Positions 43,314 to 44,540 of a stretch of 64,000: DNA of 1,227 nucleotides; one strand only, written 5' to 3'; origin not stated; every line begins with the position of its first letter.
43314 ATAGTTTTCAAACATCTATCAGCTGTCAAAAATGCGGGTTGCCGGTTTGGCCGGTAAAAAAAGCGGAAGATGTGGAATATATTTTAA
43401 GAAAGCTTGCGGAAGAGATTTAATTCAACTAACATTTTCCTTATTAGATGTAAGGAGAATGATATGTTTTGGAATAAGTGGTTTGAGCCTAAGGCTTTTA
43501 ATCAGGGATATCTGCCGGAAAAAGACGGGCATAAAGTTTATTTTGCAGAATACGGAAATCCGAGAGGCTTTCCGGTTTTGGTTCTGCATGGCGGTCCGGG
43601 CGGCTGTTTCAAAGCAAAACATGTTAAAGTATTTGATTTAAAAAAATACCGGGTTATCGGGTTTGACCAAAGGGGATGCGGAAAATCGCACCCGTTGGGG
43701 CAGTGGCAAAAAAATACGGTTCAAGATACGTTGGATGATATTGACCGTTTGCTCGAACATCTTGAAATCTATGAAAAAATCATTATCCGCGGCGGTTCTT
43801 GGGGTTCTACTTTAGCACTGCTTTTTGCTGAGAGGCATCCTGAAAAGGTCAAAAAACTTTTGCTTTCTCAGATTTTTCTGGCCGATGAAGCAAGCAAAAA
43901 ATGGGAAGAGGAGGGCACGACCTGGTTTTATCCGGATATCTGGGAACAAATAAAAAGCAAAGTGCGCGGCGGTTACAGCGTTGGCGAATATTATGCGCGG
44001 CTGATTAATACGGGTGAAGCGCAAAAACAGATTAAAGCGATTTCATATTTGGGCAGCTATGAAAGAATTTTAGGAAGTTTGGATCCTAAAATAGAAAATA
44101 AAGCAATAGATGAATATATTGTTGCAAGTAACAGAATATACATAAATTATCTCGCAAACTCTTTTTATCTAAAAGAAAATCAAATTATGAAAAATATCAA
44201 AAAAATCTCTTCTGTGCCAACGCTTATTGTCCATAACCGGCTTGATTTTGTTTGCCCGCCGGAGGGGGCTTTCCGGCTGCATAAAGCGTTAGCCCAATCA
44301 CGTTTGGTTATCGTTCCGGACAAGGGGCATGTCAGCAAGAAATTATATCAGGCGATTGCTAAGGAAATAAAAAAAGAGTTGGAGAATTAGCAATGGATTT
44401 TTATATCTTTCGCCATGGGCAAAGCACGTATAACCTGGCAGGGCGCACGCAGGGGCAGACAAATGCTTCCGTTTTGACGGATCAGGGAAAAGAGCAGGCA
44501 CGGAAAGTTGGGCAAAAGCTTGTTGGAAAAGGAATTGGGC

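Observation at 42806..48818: Seven-gene translationally coupled operon: zeta-toxin-like kinase and small partner sit between a histidine phosphatase and TldD/TldE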

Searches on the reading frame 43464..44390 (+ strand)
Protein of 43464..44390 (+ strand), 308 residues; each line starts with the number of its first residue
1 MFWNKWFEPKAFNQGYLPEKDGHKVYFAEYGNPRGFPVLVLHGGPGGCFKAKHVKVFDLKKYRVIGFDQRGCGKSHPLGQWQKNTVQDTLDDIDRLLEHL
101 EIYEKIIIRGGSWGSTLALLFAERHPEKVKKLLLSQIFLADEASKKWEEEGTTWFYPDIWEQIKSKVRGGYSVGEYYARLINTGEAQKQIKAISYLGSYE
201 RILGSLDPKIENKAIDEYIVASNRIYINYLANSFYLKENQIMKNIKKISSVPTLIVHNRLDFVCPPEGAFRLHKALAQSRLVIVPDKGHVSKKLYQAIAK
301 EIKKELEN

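Call 3: search_protein_families(library=pfam, proteins=[window:43464-44390:+], max_evalue=0.1)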
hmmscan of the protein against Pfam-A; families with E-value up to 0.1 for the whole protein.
window:43464-44390:+ (308 aa): 8 families
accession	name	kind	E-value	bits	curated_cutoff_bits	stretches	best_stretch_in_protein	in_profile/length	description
PF00561.26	Abhydrolase_1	-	8.7e-25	88.2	25.8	1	37-290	2-239/245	alpha/beta hydrolase fold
PF12146.15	Hydrolase_4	-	9.6e-16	58.2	27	1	38-286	7-229/239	Serine aminopeptidase, S33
PF00326.27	Peptidase_S9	-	1.5e-09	38.1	22.6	2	234-305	136-202/213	Prolyl oligopeptidase family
PF08386.16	Abhydrolase_4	-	3.3e-07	30.8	21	1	240-292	24-76/103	TAP-like protein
PF12697.13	Abhydrolase_6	-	1.1e-06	30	26.3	1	38-289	1-204/217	Alpha/beta hydrolase family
PF06342.18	DUF1057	-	1.8e-05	24.4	21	1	30-126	31-126/297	Alpha/beta hydrolase of unknown function (DUF1057)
PF02129.25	Peptidase_S15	-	0.00025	21.3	23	1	62-287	52-258/262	X-Pro dipeptidyl-peptidase (S15 family)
PF03096.20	Ndr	-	0.06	12.5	23.3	1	82-147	78-142/283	Ndr family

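Call 4: search_protein_families(library=ncbifam, proteins=[window:43464-44390:+], max_evalue=0.1)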
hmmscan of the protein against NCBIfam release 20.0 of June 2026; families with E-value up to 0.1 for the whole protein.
window:43464-44390:+ (308 aa): 37 families (the best 25 are shown)
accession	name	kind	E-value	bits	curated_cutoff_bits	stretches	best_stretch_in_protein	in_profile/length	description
TIGR01249.1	pro_imino_pep_1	equivalog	1.2e-67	228.2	259.75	1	10-293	2-292/307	prolyl aminopeptidase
TIGR01250.1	pro_imino_pep_2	subfamily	3e-22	79.5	167.65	1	21-291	10-271/288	proline iminopeptidase-family hydrolase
NF045948.1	ProImpepThrmp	equivalog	3.9e-18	65.9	500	2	21-136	10-127/291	proline iminopeptidase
TIGR02427.1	protocat_pcaD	equivalog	6e-17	61.9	255.85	2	25-148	2-123/251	3-oxoadipate enol-lactonase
NF045945.1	ProImpepLactob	equivalog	1.6e-14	54.1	400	1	13-152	4-143/293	proline iminopeptidase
NF051488.1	bifunc_PcaDC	exception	9e-14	51.4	390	2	36-150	12-124/375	bifunctional 3-oxoadipate enol-lactonase/4-carboxymuconolactone decarboxylase PcaDC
TIGR03611.1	RutD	equivalog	3.4e-13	49.6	238.5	2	37-134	14-110/258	pyrimidine utilization protein D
NF002938.0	PRK03592.1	equivalog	3e-12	46.5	241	1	21-154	18-146/298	haloalkane dehalogenase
NF045632.1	hydroxlase_HsaD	equivalog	3e-12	46.1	400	1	21-134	20-134/290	4,5:9,10-diseco-3-hydroxy-5,9,17-trioxoandrosta-1(10),2-diene-4-oate hydrolase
NF052610.1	macro_16_ester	equivalog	8e-12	45.1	420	1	29-303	17-277/281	alpha/beta fold macrolide esterase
NF050089.1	i_nPHAscl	equivalog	8.6e-11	41.4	300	1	60-135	43-115/288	intracellular short-chain-length polyhydroxyalkanoate depolymerase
NF051487.1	bifunc_PcaCD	exception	4.5e-10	39.2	430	2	61-147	198-283/413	bifunctional 4-carboxymuconolactone decarboxylase/3-oxoadipate enol-lactonase PcaCD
NF002043.0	PRK00870.1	subfamily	1.3e-09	37.9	265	1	23-143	34-154/302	haloalkane dehalogenase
NF011457.0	PRK14875.1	equivalog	8.2e-09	34.9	307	1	21-134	118-228/372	acetoin dehydrogenase dihydrolipoyllysine-residue acetyltransferase subunit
NF041759.1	mac_hydro_EstT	equivalog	2.5e-08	33.5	450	2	50-134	39-123/278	macrolide hydrolase EstT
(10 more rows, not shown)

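Call 74: search_protein_families(library=padloc, proteins=[window:43464-44390:+], max_evalue=0.01)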
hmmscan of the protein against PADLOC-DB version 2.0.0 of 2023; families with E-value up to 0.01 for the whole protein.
window:43464-44390:+ (308 aa): 0 families
